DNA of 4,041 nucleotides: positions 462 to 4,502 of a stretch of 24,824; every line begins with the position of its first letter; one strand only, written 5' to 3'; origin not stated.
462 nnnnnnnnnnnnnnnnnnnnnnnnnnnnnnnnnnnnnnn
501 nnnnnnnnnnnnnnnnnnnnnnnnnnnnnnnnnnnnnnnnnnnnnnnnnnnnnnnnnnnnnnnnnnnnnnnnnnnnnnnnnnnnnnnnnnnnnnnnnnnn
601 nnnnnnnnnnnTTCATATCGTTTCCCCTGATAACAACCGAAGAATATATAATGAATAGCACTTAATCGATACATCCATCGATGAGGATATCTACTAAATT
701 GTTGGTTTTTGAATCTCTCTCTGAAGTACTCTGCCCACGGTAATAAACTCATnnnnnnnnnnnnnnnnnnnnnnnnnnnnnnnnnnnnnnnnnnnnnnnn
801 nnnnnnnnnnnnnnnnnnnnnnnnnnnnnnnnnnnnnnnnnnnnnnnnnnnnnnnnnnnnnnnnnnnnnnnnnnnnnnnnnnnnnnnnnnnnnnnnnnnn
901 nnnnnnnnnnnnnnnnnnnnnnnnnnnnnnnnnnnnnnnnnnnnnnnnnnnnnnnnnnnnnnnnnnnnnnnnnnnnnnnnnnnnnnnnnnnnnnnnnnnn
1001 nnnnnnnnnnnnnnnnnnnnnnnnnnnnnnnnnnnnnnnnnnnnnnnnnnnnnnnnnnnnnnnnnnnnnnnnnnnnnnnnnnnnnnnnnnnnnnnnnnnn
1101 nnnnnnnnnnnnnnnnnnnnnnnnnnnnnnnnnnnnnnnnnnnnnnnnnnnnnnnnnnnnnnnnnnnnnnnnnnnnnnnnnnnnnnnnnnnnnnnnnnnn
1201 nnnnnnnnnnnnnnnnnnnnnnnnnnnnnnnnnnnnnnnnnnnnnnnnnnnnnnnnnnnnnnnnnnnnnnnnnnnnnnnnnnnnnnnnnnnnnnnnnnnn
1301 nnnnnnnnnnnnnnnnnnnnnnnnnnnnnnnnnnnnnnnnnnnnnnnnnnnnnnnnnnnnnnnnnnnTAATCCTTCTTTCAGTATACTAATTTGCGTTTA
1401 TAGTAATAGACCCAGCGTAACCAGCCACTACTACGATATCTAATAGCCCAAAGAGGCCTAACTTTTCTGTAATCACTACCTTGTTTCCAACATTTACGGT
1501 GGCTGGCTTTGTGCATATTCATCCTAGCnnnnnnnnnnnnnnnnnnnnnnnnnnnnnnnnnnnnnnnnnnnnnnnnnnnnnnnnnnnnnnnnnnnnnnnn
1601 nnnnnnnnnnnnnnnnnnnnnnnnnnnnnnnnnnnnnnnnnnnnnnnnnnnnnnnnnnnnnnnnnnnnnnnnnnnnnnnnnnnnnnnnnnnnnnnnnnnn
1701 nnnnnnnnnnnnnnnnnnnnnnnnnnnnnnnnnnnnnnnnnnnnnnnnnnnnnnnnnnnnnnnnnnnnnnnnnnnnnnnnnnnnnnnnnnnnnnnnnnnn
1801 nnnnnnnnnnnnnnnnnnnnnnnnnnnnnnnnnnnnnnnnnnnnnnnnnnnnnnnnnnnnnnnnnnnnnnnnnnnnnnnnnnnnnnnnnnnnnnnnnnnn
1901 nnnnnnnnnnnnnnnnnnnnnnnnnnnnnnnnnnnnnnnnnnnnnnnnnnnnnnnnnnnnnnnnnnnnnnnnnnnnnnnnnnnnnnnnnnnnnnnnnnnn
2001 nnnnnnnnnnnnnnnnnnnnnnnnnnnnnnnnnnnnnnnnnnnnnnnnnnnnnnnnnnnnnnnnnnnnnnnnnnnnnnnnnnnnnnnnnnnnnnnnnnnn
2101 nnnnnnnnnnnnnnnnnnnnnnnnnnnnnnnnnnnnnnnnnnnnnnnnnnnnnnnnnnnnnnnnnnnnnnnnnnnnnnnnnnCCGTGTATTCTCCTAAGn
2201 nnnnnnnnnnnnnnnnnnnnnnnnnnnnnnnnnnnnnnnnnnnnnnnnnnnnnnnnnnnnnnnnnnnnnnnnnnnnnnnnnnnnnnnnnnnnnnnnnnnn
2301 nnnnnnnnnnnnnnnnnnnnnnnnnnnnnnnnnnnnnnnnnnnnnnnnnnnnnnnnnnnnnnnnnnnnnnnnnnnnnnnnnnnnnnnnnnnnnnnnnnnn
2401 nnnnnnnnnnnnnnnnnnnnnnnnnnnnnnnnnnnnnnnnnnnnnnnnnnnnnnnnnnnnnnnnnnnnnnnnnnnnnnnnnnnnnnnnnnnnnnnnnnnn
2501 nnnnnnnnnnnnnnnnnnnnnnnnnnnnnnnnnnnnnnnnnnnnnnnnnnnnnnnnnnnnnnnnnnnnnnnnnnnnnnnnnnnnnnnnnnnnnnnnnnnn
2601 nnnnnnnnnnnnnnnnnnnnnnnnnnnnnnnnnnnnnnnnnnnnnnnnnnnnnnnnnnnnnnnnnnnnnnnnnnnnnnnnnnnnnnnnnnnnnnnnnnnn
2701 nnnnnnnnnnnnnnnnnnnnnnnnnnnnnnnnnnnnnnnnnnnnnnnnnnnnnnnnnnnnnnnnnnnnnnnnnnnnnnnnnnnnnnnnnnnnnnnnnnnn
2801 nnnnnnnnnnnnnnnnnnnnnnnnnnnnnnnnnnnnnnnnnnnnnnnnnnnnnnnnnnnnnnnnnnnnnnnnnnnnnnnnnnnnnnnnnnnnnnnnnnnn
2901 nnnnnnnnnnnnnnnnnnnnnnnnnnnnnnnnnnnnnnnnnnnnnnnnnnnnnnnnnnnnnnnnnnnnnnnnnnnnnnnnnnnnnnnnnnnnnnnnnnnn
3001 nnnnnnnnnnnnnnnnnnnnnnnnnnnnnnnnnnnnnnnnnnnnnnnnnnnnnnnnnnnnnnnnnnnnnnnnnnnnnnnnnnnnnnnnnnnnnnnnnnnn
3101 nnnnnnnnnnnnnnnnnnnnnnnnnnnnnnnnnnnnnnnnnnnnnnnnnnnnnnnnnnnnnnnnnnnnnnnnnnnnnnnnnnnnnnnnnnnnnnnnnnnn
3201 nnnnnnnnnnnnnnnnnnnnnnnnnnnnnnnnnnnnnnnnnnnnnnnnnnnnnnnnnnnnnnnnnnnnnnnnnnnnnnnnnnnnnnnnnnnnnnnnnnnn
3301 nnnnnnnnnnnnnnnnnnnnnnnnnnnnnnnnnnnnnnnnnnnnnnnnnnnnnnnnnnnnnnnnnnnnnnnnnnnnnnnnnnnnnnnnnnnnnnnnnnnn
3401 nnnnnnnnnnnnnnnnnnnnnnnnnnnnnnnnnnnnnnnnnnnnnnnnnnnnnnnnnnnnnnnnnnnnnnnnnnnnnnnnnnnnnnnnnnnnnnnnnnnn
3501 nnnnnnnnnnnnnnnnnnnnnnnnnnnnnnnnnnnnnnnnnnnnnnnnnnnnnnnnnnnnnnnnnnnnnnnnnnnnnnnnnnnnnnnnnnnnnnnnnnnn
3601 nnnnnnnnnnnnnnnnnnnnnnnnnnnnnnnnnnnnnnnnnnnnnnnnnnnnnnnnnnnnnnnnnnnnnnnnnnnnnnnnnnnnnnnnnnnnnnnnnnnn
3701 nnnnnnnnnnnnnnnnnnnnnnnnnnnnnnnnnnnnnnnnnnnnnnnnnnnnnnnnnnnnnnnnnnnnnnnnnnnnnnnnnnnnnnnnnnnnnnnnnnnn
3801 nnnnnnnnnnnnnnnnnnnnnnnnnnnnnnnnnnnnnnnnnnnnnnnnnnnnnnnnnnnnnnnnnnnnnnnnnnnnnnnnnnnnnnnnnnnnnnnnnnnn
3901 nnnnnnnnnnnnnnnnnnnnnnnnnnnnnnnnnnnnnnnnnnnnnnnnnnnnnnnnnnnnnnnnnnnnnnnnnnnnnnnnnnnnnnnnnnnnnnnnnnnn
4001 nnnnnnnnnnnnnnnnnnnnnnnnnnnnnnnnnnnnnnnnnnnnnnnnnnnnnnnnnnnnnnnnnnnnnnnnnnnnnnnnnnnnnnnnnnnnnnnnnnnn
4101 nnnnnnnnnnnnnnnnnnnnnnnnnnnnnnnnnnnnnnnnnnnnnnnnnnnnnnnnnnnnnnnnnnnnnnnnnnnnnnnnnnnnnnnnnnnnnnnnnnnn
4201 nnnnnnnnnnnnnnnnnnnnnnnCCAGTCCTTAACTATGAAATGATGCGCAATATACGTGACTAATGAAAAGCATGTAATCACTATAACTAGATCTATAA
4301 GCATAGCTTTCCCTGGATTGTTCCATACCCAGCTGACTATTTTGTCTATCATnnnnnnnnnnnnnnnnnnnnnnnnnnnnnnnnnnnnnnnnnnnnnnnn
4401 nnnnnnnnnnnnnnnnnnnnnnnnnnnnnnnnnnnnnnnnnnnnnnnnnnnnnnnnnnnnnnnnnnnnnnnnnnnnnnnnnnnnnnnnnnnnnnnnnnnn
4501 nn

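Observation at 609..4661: General pattern: nearly every supposed intergenic gap after a larger gene holds a stop/start-coupled Trp/Arg/Tyr-rich micro-ORF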

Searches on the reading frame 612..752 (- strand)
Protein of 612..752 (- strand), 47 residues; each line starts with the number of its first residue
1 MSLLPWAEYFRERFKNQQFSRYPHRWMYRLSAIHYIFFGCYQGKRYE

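Call 12: search_protein_families(library=pfam, max_evalue=1, proteins=[window:612-752:-])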
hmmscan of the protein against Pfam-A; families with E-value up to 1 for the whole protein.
seq(47 aa): 0 families

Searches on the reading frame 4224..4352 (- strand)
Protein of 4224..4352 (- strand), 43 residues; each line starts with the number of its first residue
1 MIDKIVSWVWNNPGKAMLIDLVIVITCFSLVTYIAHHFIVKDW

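Call 12: search_protein_families(library=pfam, max_evalue=1, proteins=[window:4224-4352:-])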
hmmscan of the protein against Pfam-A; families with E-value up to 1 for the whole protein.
seq(43 aa): 1 family
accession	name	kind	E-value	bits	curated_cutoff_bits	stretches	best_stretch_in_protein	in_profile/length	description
PF15086.11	UPF0542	-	0.12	12.7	27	1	2-33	5-35/68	Uncharacterised protein family UPF0542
